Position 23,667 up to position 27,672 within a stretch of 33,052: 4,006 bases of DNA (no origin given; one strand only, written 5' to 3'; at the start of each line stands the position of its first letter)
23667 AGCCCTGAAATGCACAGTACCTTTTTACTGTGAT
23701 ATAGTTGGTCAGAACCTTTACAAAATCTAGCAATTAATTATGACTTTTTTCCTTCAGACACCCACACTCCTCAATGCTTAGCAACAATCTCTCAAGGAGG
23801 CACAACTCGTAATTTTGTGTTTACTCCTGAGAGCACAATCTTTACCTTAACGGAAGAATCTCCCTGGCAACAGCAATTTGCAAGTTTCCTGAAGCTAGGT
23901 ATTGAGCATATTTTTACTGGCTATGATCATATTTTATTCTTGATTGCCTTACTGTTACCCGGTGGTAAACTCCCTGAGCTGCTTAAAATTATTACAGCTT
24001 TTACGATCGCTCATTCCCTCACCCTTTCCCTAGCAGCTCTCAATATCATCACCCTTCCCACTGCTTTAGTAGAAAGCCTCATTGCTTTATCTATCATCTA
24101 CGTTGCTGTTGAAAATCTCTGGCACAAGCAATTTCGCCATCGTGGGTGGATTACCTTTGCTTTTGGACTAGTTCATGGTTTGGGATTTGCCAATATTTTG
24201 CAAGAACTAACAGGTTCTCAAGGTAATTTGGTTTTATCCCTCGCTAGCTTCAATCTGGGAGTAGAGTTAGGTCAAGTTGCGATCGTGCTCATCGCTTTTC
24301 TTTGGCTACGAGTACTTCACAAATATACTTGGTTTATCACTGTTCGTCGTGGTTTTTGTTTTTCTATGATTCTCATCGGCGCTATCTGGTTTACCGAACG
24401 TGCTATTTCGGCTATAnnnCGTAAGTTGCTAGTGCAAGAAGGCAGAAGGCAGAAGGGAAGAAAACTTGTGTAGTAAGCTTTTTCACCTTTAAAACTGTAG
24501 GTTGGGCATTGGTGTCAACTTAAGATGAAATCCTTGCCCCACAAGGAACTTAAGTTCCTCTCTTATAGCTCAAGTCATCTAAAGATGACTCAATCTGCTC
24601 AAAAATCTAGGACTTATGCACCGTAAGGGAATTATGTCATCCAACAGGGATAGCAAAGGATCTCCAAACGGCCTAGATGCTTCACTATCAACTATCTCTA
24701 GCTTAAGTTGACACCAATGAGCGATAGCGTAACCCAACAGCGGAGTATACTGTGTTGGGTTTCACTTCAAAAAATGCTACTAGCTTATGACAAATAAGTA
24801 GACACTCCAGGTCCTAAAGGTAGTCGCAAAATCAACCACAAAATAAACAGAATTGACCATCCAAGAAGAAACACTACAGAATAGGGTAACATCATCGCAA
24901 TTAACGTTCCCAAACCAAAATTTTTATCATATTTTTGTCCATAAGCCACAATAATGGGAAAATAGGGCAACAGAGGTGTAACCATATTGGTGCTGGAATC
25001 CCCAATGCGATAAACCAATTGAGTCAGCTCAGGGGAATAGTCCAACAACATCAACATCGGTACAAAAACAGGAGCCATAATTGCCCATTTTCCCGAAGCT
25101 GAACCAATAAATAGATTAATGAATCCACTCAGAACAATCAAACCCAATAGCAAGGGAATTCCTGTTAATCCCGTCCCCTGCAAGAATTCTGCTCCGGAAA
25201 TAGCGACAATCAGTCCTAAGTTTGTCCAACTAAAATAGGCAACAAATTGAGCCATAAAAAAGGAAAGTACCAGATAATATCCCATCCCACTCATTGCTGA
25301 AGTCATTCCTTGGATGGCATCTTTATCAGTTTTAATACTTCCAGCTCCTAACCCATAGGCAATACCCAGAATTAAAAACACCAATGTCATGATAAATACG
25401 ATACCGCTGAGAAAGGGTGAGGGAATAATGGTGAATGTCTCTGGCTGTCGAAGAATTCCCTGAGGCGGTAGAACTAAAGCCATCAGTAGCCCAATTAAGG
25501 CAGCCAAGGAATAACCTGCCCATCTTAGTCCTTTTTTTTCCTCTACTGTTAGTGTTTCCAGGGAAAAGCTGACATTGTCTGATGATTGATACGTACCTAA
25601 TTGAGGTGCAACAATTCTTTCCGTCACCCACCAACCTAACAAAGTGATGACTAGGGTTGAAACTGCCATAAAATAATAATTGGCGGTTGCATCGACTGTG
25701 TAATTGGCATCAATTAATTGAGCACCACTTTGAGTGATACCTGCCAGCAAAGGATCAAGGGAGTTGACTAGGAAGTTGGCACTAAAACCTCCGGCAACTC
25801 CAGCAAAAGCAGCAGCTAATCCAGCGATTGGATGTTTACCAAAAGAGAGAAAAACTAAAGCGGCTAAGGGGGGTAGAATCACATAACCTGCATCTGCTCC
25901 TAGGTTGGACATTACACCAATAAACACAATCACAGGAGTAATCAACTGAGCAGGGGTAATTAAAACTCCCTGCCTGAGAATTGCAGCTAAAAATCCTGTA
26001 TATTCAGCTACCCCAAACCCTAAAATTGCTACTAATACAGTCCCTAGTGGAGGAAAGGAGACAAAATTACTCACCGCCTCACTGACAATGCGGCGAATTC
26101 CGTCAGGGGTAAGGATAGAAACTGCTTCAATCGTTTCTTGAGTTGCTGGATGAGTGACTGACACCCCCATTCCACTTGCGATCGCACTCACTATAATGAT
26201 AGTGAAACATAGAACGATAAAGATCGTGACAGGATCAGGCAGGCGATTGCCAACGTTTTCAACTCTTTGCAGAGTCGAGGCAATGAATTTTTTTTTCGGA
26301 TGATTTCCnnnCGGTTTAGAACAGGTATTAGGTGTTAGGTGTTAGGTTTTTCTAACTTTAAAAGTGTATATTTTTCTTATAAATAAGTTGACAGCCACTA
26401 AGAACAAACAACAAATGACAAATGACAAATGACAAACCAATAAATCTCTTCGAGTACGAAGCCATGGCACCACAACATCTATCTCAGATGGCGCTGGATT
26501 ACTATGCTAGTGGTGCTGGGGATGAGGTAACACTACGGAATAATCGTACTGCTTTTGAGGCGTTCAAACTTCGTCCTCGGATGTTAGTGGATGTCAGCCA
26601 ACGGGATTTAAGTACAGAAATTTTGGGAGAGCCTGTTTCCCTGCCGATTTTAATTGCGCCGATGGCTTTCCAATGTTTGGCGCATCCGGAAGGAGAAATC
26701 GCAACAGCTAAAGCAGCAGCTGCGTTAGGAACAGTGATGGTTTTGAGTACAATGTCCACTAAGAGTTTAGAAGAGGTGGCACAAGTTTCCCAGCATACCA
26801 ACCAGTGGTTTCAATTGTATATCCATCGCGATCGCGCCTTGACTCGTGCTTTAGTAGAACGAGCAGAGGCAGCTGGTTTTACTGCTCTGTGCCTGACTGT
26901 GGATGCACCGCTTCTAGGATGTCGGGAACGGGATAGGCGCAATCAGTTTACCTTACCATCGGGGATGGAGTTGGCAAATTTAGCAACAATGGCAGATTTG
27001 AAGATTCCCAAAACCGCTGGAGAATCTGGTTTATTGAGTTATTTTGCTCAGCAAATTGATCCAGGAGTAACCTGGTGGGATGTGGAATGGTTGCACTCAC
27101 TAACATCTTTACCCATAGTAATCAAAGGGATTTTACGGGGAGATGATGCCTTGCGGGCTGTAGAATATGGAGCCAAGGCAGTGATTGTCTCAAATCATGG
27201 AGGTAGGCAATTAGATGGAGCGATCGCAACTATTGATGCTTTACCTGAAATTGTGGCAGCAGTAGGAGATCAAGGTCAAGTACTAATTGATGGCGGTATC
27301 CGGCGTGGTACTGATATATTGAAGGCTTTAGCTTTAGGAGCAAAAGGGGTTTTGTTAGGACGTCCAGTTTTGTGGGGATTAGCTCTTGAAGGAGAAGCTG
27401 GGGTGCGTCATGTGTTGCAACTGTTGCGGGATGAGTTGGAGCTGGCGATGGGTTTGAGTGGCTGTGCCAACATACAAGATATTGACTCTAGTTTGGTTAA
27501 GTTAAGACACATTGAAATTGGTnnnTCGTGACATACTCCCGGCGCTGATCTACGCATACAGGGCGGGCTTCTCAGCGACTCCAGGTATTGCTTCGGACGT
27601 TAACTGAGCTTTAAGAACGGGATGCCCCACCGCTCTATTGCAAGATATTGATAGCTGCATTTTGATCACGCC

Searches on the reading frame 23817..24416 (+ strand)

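Call 77: search_protein_families(library=pfam, proteins=[window:23817-24416:+], max_evalue=0.00001)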
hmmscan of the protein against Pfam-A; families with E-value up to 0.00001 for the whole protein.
window:23817-24416:+ (200 aa): 2 families
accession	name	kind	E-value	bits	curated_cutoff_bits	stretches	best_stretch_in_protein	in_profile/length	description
PF13795.12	HupE_UreJ_2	-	1.7e-48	164.7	24.5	1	24-168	1-153/156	HupE / UreJ protein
PF04955.18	HupE_UreJ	-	9.7e-08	32.1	23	1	25-189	22-177/179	HupE / UreJ protein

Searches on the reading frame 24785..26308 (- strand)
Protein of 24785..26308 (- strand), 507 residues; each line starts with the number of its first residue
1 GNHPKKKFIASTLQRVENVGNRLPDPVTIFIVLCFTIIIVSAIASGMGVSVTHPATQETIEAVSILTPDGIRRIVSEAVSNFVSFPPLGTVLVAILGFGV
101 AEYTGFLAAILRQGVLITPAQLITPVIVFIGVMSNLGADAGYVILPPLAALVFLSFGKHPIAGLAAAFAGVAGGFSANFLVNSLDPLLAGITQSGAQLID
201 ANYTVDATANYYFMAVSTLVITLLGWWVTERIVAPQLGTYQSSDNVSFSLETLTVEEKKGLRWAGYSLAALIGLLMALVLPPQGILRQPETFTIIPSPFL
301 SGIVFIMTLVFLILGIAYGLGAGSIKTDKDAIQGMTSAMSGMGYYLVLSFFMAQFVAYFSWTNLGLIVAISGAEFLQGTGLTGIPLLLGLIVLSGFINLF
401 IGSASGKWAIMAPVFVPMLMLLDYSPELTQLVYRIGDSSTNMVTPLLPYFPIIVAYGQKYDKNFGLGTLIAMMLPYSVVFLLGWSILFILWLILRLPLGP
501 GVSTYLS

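Call 77: search_protein_families(library=pfam, proteins=[window:24785-26308:-], max_evalue=0.00001)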
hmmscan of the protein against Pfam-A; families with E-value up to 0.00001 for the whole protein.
window:24785-26308:- (507 aa): 1 family
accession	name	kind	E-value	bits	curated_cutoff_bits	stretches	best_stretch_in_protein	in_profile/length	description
PF03806.19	ABG_transport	-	1.6e-197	657.2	27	1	13-504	3-500/502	AbgT putative transporter family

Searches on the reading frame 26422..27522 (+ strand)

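Call 77: search_protein_families(library=pfam, proteins=[window:26422-27522:+], max_evalue=0.00001)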
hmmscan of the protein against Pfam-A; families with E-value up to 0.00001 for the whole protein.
window:26422-27522:+ (367 aa): 1 family
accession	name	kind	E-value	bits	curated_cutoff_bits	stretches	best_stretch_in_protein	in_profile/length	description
PF01070.24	FMN_dh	-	9.4e-144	479.2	24.9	1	17-360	2-349/350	FMN-dependent dehydrogenase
